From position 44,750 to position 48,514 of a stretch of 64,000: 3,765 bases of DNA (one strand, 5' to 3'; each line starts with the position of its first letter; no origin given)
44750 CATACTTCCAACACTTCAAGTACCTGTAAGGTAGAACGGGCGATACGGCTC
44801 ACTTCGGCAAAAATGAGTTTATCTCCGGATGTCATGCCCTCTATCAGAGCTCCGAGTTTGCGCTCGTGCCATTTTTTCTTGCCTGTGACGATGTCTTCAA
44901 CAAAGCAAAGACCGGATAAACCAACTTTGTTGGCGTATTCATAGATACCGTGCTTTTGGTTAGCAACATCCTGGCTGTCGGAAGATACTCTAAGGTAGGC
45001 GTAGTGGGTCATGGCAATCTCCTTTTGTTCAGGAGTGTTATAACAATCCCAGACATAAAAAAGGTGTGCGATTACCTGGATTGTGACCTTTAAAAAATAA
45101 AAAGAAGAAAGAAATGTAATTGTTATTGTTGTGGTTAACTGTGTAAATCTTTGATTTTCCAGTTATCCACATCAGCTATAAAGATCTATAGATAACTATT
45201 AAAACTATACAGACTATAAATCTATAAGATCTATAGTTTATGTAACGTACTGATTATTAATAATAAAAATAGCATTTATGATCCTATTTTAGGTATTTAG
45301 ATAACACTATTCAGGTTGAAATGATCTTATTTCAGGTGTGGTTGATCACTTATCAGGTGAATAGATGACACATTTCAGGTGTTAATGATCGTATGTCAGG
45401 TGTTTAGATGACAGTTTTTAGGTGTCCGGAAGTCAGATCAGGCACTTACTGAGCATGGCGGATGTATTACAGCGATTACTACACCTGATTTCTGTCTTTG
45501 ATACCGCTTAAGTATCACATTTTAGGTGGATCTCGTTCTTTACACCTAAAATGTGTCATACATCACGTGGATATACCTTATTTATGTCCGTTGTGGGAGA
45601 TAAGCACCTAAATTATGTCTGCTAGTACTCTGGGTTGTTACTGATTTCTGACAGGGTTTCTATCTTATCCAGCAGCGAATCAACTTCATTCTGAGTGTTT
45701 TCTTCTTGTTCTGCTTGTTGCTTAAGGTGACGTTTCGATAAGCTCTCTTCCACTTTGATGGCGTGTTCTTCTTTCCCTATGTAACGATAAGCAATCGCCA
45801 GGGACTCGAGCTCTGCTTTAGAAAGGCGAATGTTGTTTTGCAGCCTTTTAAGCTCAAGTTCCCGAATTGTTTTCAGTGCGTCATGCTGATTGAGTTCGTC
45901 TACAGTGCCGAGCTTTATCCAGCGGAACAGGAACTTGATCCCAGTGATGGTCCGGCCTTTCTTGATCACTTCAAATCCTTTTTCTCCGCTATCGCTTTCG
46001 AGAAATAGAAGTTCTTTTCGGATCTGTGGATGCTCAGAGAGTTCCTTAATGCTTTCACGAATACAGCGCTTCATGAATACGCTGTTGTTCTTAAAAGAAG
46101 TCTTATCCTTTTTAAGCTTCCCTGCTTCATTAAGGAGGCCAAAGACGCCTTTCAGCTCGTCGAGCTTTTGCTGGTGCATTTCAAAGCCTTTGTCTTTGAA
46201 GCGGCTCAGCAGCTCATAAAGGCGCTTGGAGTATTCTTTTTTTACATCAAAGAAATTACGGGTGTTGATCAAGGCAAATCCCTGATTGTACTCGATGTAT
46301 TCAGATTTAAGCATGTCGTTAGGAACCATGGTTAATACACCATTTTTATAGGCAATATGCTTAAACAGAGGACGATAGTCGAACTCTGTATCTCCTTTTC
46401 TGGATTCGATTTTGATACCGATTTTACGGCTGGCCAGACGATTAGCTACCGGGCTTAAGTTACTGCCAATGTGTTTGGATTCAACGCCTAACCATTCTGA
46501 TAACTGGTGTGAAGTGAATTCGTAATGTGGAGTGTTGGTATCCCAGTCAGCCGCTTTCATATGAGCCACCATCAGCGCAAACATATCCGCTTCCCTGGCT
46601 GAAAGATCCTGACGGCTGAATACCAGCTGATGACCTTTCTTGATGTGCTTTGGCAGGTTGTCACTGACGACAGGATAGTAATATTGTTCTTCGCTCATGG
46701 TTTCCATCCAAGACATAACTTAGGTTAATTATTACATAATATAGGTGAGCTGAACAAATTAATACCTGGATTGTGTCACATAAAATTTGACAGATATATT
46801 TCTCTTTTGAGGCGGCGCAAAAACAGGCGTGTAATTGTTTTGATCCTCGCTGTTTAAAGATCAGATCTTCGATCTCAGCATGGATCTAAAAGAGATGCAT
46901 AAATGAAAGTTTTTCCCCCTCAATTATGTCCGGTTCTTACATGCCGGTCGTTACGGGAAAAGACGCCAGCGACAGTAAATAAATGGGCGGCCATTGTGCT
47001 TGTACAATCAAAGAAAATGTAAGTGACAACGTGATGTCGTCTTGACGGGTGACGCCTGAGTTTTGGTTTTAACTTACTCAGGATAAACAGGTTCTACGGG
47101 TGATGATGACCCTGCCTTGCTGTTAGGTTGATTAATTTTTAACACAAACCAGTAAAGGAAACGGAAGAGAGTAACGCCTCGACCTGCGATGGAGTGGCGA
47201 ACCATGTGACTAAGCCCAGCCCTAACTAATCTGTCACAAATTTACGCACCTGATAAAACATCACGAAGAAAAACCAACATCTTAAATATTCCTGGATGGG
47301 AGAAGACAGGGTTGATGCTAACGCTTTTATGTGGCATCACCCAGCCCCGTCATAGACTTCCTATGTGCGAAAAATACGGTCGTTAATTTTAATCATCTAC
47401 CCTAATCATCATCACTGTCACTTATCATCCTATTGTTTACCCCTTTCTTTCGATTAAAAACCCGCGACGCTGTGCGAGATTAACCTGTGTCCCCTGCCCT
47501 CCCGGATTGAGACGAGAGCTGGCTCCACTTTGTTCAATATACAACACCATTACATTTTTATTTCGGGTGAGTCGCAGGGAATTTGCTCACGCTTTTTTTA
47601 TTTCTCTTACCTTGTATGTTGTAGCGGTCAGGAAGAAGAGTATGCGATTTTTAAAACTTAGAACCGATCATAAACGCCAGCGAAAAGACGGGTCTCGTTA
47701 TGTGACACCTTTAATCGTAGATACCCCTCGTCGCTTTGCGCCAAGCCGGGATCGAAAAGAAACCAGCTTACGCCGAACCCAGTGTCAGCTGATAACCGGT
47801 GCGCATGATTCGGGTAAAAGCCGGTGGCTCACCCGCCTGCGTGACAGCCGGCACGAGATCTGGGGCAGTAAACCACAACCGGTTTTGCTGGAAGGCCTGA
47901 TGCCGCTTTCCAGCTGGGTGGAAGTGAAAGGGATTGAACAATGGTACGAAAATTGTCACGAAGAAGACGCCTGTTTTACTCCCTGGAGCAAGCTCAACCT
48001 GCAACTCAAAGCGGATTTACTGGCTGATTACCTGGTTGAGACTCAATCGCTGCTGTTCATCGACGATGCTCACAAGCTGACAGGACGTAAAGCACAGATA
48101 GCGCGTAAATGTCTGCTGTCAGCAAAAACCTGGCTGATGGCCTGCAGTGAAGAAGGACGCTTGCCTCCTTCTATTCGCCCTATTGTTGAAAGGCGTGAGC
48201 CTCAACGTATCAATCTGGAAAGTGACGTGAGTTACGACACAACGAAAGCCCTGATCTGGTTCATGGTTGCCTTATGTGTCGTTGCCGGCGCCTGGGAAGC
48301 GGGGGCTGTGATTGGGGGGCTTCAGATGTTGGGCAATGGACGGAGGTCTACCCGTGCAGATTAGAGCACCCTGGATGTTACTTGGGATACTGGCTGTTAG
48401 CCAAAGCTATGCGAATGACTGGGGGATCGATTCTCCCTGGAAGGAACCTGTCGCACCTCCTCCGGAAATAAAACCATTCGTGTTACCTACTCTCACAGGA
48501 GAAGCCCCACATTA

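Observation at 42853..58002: Complete plasmid-type maintenance and replication module next to chromosomal-type housekeeping genes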

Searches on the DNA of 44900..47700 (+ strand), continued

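Call 52: get_annotated_region(hit=H78, flank=3000)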
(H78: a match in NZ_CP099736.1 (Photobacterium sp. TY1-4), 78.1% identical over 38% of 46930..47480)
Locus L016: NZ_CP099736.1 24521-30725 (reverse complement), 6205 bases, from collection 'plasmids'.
description: Photobacterium sp. TY1-4 plasmid unnamed1, complete sequence
organism: Photobacterium sp. TY1-4 (NCBI taxid 2899122)
taxonomy: Bacteria; Pseudomonadota; Gammaproteobacteria; Vibrionales; Vibrionaceae; Photobacterium; Photobacterium sp. TY1-4
host: -; source: single cells,sea water; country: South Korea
typing (MOB-suite, as given by PLSDB): non-mobilizable
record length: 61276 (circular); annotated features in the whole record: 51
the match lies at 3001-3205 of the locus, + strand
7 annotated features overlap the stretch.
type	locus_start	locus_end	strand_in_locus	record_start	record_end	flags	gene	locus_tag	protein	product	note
CDS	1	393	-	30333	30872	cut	-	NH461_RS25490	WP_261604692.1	M15 family metallopeptidase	-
CDS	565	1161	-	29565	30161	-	-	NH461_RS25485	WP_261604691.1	recombinase family protein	GO:0006310 - DNA recombination [Evidence IEA]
CDS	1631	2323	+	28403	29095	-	-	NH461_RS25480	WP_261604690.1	hypothetical protein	-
CDS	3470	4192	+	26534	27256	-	-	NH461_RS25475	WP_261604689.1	hypothetical protein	-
CDS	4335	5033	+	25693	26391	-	-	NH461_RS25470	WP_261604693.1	hypothetical protein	-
CDS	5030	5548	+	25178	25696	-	-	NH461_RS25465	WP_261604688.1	metal-dependent hydrolase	-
CDS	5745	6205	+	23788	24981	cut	-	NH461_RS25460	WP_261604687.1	diaminopropionate ammonia-lyase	-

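Call 99: search_dna_similar(query=window:46936-47470:+, collection=phages, mode=distant, max_rows=10)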
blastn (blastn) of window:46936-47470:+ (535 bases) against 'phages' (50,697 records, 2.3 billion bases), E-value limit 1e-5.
No match.

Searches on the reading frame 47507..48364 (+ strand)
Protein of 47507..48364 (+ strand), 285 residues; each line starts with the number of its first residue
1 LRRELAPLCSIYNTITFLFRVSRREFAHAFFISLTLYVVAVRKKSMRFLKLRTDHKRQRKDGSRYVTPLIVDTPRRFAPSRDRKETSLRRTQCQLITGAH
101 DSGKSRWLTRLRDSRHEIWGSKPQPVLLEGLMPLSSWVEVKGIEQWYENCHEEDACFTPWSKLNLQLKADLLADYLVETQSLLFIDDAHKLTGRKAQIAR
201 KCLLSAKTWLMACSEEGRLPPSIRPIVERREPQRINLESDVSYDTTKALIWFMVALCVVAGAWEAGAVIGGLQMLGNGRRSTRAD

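Call 4: search_protein_families(library=pfam, proteins=[window:47507-48364:+], max_evalue=0.01)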
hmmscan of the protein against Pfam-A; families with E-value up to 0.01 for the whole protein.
window:47507-48364:+ (285 aa): 1 family
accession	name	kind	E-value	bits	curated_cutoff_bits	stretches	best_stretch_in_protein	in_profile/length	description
PF13401.12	AAA_22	-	0.0024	18.6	27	1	91-195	5-98/130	AAA domain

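Call 45: search_protein_families(library=ncbifam, proteins=[window:47642-48364:+], max_evalue=0.01)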
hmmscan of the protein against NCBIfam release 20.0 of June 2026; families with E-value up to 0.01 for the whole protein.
window:47642-48364:+ (240 aa): 0 families

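Call 46: search_protein_families(library=phrogs, proteins=[window:47642-48364:+], max_evalue=0.01)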
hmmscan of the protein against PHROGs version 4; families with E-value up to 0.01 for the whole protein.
window:47642-48364:+ (240 aa): 0 families

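Call 47: search_protein_families(library=padloc, proteins=[window:47642-48364:+], max_evalue=0.01)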
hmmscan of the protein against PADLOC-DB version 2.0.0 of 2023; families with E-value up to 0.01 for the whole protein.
window:47642-48364:+ (240 aa): 0 families

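Call 73: search_solved_structures(query=window:47642-48364:+, max_evalue=1)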
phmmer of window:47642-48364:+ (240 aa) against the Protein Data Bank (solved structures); distinct sequences matched with E-value up to 1: 0.

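Call 81: find_homologous_proteins(query=window:47642-48364:+, max_evalue=0.001)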
Query window:47642-48364:+ (240 aa): 273 proteins with E <= 0.001 among 701 candidates; the best 120 are listed.
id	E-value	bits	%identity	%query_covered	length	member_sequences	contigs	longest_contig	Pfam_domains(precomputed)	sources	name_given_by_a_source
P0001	3.0e-148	510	94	100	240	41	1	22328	-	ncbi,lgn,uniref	ncbi:hypothetical protein [Vibrio alginolyticus]|uniref:hypothetical protein n=1 Tax=Vibrio alginoly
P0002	2.3e-142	491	89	100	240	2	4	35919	-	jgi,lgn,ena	-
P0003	2.9e-142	490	89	100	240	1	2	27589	-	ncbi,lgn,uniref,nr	ncbi:hypothetical protein [Vibrio rotiferianus]|uniref:hypothetical protein n=1 Tax=Vibrio rotiferia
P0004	4.9e-142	490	89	100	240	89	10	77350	-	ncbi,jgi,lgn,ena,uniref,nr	ncbi:hypothetical protein MA786_004655 [Vibrio parahaemolyticus]|uniref:hypothetical protein n=1 Tax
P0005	5.3e-142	490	89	100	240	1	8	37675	-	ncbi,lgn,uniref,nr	ncbi:hypothetical protein [Vibrio parahaemolyticus]|uniref:hypothetical protein n=1 Tax=Vibrio harve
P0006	7.6e-142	489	90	100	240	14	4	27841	-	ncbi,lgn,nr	ncbi:TPA: hypothetical protein RQL23_004294 [Vibrio vulnificus]|nr:hypothetical protein [Vibrio vuln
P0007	1.8e-141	488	88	100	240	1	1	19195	-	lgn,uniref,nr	uniref:Uncharacterized protein n=1 Tax=Vibrio sp. 09022 TaxID=452804 RepID=A9M547_9VIBR|nr:conserved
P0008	2.7e-140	484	88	100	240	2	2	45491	-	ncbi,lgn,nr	ncbi:hypothetical protein ACEWAL_21785 [Vibrio parahaemolyticus]|nr:hypothetical protein [Vibrio par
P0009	2.9e-138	477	88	100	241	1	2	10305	-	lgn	-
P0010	3.1e-138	477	86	100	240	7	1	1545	-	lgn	-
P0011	8.7e-137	472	87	100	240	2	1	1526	-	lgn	-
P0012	1.3e-136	472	85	100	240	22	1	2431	-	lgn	-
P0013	3.9e-136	470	86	100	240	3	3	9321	-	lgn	-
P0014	9.6e-136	469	85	100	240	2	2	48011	-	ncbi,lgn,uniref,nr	ncbi:hypothetical protein BIY21_19915 [Vibrio ponticus]|uniref:AAA+ ATPase domain-containing protein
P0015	2.2e-135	468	86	100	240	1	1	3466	-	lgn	-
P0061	8.3e-80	286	54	100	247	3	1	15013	-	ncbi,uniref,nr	ncbi:hypothetical protein [Oceanospirillum sediminis]|uniref:Uncharacterized protein n=1 Tax=Oceanos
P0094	9.4e-74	266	48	100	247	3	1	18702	-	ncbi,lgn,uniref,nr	ncbi:MAG: hypothetical protein IBX50_09650 [Marinospirillum sp.]|uniref:hypothetical protein n=1 Tax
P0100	8.4e-73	263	52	100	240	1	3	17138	-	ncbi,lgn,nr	ncbi:hypothetical protein ACH42_06915 [Endozoicomonas sp. (ex Bugula neritina AB1)]|nr:hypothetical 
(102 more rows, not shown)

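Call 87: predict_structure(alignment_id=A4)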
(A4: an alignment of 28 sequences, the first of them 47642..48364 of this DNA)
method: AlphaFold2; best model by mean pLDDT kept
length: 240 residues; sequences in the alignment: 28
mean_pLDDT: 86.0   pTM: 0.75
mean pLDDT of the five models: 86.0, 85.9, 85.3, 83.6, 83.4
residues with pLDDT >= 90: 134; 70-90: 83; 50-70: 14; < 50: 9
segments of 3 or more residues with pLDDT < 50: 233-240
pLDDT, mean of each block of 10 residues (from residue 1): 87 84 89 84 93 86 92 90 93 92 86 90 94 95 94 96 94 92 94 65 76 83 72 45
secondary structure, 60 per line:
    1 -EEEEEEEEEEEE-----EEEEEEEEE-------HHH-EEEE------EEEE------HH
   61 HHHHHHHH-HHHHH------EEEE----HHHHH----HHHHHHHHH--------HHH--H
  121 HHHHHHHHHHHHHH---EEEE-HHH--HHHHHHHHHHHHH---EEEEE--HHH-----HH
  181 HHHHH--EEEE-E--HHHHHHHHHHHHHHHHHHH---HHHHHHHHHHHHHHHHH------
elements in order: E2-13 E19-27 E39-42 E49-52 H59-68 H70-74 E81-84 H89-93 H98-106 H120-134 E138-141 H148-160 E164-168 H179-185 E188-191 H196-214 H218-234

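Call 90: fold_search(model_id=the predicted structure, library=pdb)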
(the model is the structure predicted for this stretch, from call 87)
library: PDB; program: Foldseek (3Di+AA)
matches with E <= 10: 1459; with E <= 0.001: 79
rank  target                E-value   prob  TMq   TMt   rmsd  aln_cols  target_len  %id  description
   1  1fnn_A                2.3e-05  1.00  0.36  0.25   5.9       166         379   17  CRYSTAL STRUCTURE OF CDC6P FROM PYROBACULUM AEROPHILUM (released 2000-10-04)
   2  7ste_C                3.2e-05  1.00  0.33  0.25  13.7       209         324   14  Rad24-RFC ADP state (released 2022-04-06)
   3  9dx4_D                4.1e-05  1.00  0.33  0.27  10.4       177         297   15  EcRuvB T102R mutant (released 2026-01-21)
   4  8dr0_C                5.3e-05  1.00  0.33  0.25   7.7       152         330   15  Closed state of RFC:PCNA bound to a 3' ss/dsDNA junction (released 2022-08-24)
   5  1sxj_C                9.1e-05  1.00  0.35  0.27  10.6       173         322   13  Crystal Structure of the Eukaryotic Clamp Loader (Replication Factor C, RFC) Bound to the DNA Sliding Clamp (Prolifera (released 2004-06-22)
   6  7zbh_A                1.2e-04  1.00  0.35  0.24   5.6       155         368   12  ATP-dependent zinc metalloprotease FtsH (BB0789) from Borrelia burgdorferi (released 2023-04-05)
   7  7ti8_B                1.3e-04  1.00  0.33  0.26  10.0       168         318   13  Structure of the yeast clamp loader (Replication Factor C RFC) bound to the open sliding clamp (Proliferating Cell Nuc (released 2022-02-16)
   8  8tw7_2                1.3e-04  1.00  0.34  0.25   9.9       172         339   13  Cryo-EM structure of S. cerevisiae Ctf18-RFC-PCNA complex in Apo state conformation I (released 2024-09-04)
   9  7ti8_D                1.4e-04  1.00  0.33  0.25  11.7       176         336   12  Structure of the yeast clamp loader (Replication Factor C RFC) bound to the open sliding clamp (Proliferating Cell Nuc (released 2022-02-16)
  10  6pxk_D                1.5e-04  1.00  0.31  0.24  10.1       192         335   17  3.65 Angstroms resolution structure of HslU with an axial-channel plug (released 2020-07-29)
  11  7st9_B                1.7e-04  1.00  0.35  0.28  10.1       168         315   14  Open state of Rad24-RFC:9-1-1 bound to a 5' ss/dsDNA junction (released 2022-03-23)
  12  7jpq_D                1.7e-04  1.00  0.36  0.24   6.6       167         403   11  ORC-O2-5: Human Origin Recognition Complex (ORC) with subunits 2,3,4,5 (released 2020-09-02)
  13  9dx5_D                1.8e-04  1.00  0.33  0.30  10.2       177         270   15  EcRuvB T102R hexamer assembly (released 2026-01-21)
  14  7ti8_C                1.9e-04  1.00  0.34  0.26  10.9       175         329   15  Structure of the yeast clamp loader (Replication Factor C RFC) bound to the open sliding clamp (Proliferating Cell Nuc (released 2022-02-16)
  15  6pxl_I                2.0e-04  1.00  0.33  0.23   9.7       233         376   12  3.74 Angstroms resolution structure of HlsU with an axial-channel plug (released 2020-07-29)
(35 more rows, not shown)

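Call 100: find_encoding_contigs(protein=P0061, flank=4000, max_places=2)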
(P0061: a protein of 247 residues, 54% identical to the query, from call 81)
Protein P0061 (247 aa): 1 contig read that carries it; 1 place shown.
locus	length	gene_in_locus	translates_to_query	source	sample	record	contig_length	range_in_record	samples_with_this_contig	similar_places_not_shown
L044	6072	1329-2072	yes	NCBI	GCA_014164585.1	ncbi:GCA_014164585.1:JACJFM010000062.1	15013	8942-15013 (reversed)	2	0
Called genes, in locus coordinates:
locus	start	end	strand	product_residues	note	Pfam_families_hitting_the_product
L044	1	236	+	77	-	?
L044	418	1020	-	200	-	PF11740:KfrA_N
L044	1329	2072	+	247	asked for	-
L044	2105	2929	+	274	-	-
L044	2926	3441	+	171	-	PF04307:YdjM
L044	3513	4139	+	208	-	-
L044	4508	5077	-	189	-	PF00239:Resolvase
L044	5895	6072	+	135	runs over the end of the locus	-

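Call 101: find_encoding_contigs(protein=P0100, flank=4000, max_places=2)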
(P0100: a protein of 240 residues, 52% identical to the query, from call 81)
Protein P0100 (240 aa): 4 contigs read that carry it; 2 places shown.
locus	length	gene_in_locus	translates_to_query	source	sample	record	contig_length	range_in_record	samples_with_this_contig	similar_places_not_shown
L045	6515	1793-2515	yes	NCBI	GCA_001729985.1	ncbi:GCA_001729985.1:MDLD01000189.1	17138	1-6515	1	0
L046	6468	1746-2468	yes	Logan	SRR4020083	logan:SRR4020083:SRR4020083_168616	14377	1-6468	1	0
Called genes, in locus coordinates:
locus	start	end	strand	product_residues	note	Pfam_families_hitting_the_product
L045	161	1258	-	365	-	PF03090:Replicase, PF08708:PriCT_1 (weak)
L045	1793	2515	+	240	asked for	-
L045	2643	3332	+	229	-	-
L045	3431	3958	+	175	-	PF04307:YdjM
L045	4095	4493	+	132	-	-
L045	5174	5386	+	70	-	-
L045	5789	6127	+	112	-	-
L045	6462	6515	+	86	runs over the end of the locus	-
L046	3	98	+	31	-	?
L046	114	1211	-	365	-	PF03090:Replicase, PF08708:PriCT_1 (weak)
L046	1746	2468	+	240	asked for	-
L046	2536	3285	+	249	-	-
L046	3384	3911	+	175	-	PF04307:YdjM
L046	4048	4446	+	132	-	-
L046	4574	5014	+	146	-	-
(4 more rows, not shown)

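Call 102: find_encoding_contigs(protein=P0094, flank=4000, max_places=2)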
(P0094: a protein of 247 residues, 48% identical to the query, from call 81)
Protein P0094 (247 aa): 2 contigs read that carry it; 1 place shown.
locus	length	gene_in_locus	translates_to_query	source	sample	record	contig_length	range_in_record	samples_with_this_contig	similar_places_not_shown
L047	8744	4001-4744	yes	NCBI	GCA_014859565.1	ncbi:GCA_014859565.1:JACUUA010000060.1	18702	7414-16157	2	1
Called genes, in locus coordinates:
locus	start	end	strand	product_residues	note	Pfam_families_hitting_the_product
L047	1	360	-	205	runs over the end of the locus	PF00239:Resolvase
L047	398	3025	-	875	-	PF00270:DEAD (weak)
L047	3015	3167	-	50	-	-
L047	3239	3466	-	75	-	-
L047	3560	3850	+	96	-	-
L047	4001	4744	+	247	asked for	-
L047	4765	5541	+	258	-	-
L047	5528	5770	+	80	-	-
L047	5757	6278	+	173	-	PF04307:YdjM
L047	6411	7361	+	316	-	PF04231:Endonuclease_1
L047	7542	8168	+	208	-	PF01656:CbiA, PF02374:ArsA_ATPase (weak), PF06564:CBP_BcsQ (faint), PF07015:VirC1 (weak), PF09140:MipZ (faint), PF10609:ParA, PF13614:AAA_31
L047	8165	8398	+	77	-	PF09386:ParD (weak)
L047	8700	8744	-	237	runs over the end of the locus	PF09553:RE_Eco47II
